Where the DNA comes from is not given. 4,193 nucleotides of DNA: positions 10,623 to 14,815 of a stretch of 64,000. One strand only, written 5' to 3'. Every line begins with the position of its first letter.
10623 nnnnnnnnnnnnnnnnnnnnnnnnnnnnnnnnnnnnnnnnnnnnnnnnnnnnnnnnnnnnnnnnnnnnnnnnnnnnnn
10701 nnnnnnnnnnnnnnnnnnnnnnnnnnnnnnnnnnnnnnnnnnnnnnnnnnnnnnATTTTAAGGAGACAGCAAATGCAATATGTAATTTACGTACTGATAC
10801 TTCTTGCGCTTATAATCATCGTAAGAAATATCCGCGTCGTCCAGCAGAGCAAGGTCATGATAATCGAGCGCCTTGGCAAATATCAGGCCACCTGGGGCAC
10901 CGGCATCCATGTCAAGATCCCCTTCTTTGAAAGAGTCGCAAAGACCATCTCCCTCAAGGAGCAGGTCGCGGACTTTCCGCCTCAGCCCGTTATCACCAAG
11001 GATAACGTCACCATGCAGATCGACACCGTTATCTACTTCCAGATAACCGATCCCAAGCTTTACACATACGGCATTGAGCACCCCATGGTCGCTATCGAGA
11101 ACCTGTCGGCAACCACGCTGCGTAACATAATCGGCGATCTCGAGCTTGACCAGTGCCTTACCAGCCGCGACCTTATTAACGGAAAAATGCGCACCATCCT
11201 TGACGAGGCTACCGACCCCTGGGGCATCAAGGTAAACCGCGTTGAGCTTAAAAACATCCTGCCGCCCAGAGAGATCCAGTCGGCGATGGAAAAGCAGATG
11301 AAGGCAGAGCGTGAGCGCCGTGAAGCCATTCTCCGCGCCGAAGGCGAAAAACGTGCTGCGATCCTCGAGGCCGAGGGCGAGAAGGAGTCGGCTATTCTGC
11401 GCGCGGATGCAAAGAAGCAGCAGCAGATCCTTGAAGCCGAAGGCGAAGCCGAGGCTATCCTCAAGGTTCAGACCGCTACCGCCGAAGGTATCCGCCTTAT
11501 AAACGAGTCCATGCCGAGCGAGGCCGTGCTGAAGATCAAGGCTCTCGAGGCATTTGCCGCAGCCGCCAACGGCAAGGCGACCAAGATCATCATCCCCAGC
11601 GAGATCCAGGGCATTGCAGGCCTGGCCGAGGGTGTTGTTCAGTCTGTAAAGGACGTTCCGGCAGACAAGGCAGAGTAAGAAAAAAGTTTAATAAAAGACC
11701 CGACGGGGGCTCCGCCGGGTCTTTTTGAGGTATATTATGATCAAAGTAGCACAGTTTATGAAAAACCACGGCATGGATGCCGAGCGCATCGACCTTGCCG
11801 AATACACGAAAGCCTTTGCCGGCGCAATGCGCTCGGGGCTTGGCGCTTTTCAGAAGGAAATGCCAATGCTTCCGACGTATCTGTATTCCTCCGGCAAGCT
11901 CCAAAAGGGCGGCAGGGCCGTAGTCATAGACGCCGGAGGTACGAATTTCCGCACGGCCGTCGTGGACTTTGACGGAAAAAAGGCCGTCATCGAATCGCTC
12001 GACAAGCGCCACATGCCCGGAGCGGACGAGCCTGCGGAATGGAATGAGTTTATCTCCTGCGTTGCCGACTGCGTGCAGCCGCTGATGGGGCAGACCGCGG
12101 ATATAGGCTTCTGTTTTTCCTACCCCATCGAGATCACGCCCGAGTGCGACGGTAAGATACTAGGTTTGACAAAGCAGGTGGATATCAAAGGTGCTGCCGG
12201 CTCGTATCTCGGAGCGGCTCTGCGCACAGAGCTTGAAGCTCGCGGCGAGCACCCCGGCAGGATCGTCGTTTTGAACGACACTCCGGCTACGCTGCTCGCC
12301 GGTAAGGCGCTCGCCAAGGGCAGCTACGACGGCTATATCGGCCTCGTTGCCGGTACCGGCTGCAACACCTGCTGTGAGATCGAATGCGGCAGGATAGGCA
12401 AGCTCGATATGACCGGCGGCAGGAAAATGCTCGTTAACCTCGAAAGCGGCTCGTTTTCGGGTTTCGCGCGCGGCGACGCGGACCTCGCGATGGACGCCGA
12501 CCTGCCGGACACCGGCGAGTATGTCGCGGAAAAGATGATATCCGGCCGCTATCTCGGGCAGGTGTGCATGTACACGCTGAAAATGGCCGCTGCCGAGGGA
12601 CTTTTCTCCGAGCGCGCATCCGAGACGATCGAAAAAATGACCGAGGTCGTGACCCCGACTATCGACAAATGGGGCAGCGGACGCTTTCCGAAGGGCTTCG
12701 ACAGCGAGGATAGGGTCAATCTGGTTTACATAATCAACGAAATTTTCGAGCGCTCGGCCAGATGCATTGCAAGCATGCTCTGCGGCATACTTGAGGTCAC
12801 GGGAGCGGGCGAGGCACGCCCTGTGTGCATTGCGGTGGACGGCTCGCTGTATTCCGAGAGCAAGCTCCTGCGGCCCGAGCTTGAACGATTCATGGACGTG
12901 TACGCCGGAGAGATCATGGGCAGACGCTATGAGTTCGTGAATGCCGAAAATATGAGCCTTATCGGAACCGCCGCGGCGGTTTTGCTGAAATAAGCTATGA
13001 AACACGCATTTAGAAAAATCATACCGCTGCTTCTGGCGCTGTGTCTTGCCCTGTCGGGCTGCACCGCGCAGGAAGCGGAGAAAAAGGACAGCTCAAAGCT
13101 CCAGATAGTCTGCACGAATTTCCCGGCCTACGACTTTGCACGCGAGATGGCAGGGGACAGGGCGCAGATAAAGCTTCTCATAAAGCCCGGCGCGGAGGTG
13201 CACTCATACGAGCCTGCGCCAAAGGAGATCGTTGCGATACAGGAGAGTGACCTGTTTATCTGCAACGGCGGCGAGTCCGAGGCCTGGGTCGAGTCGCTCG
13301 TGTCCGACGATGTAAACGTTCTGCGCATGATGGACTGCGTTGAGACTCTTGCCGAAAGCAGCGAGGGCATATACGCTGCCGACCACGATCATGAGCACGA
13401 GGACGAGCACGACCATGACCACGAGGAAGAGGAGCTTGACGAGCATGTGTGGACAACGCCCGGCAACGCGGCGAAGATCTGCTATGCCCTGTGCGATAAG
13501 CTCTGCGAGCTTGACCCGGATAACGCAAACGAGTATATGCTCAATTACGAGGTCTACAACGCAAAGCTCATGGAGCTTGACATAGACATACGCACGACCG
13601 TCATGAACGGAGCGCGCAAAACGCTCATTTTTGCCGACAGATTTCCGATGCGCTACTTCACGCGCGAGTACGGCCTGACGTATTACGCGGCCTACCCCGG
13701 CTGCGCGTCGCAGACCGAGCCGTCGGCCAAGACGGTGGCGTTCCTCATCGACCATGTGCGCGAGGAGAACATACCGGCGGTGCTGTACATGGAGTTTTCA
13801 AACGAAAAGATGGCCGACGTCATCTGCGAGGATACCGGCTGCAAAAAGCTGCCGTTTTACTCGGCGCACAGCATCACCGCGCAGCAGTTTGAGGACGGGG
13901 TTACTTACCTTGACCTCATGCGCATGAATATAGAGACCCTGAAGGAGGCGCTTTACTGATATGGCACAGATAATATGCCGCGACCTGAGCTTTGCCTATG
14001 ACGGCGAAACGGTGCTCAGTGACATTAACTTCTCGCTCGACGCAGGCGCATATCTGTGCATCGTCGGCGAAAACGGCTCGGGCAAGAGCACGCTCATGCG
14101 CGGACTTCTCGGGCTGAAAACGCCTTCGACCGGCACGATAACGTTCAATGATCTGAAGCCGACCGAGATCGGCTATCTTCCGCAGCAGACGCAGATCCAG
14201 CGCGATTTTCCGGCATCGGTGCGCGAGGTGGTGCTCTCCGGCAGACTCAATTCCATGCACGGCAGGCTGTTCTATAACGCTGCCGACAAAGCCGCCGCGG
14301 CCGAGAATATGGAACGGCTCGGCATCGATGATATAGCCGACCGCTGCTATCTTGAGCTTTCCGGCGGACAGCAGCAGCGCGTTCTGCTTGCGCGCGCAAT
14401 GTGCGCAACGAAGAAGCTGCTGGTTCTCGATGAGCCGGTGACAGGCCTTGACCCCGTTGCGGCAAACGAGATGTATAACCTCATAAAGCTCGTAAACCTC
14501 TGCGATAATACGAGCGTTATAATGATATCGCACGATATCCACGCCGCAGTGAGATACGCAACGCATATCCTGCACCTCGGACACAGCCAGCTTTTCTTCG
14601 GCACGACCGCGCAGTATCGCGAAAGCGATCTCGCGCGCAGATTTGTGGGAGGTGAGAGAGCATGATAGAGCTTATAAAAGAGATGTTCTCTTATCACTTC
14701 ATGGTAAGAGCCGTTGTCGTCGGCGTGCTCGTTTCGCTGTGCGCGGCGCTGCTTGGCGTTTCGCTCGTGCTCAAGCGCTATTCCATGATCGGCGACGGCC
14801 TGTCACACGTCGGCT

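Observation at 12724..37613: Dense array of stand-alone dif XerD-arm words (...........) written through unrelated genes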

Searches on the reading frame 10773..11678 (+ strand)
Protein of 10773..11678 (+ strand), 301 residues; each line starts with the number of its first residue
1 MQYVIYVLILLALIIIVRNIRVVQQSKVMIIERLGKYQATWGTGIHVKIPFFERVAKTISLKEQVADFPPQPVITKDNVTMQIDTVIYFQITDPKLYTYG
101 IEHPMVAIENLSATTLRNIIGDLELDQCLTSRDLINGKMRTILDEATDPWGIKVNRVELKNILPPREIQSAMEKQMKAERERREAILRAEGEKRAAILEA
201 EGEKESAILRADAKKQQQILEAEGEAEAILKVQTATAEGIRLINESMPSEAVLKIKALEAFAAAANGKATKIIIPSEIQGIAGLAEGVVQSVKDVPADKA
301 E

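Call 46: search_protein_families(library=pfam, proteins=[window:10773-11678:+])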
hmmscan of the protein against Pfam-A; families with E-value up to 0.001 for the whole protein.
window:10773-11678:+ (301 aa): 1 family
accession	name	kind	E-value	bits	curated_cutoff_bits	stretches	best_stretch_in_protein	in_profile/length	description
PF01145.31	Band_7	-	9.5e-41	140.2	23.6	1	22-193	2-176/176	SPFH domain / Band 7 family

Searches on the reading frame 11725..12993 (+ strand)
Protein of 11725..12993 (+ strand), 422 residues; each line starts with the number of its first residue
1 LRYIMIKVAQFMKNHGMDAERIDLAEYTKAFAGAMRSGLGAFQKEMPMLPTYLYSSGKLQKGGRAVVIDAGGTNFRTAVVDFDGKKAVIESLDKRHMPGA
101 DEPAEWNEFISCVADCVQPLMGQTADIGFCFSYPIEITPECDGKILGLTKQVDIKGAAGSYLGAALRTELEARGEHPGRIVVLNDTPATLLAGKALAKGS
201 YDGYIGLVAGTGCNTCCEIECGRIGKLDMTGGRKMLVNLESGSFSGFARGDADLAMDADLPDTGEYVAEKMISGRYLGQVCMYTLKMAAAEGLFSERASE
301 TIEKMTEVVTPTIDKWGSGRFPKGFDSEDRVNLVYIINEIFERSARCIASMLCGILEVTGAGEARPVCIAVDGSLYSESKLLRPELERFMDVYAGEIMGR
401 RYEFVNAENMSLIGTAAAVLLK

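Call 46: search_protein_families(library=pfam, proteins=[window:11725-12993:+])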
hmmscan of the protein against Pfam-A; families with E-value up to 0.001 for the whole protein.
window:11725-12993:+ (422 aa): 2 families
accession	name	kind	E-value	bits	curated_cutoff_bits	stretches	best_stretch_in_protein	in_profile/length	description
PF03727.22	Hexokinase_2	-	8.5e-33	114.1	24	1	205-420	2-241/242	Hexokinase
PF00349.27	Hexokinase_1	-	6e-25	88.6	24.3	1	19-193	11-199/201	Hexokinase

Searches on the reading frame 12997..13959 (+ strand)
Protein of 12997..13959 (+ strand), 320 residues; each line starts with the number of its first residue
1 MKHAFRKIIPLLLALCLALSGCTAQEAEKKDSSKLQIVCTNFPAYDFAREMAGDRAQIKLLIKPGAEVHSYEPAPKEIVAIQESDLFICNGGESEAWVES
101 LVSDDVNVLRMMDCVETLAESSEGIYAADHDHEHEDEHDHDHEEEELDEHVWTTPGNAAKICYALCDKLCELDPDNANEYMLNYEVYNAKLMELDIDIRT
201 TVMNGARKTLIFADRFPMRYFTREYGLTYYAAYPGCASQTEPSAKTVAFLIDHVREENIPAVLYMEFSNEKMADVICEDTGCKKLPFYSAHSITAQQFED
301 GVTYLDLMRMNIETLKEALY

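Call 46: search_protein_families(library=pfam, proteins=[window:12997-13959:+])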
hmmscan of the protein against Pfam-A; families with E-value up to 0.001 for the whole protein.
window:12997-13959:+ (320 aa): 1 family
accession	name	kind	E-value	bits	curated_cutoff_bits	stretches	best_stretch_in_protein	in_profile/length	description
PF01297.22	ZnuA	-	8.3e-74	248.8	29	1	37-318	1-263/263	Zinc-uptake complex component A periplasmic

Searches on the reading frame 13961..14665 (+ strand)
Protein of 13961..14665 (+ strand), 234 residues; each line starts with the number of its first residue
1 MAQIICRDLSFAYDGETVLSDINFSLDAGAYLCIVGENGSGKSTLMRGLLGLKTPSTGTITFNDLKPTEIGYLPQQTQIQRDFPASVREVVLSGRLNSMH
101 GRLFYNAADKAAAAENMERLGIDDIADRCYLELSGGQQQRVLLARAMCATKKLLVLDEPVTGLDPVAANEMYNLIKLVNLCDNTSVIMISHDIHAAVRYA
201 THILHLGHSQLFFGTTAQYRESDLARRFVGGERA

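Call 46: search_protein_families(library=pfam, proteins=[window:13961-14665:+])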
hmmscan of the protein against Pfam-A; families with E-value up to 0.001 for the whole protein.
window:13961-14665:+ (234 aa): 4 families
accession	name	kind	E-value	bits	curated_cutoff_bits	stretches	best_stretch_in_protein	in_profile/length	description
PF00005.33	ABC_tran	-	5.7e-29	101.9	25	1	19-160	1-136/137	ABC transporter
PF13304.12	AAA_21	-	2e-11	44.9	27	2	122-192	227-299/304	AAA domain, putative AbiEii toxin, Type IV TA system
PF02463.25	SMC_N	-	1.3e-06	28.4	40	1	32-192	27-198/220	RecF/RecN/SMC N terminal domain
PF13555.12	AAA_29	-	2.7e-05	24.3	27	1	28-63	22-55/61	P-loop containing region of AAA domain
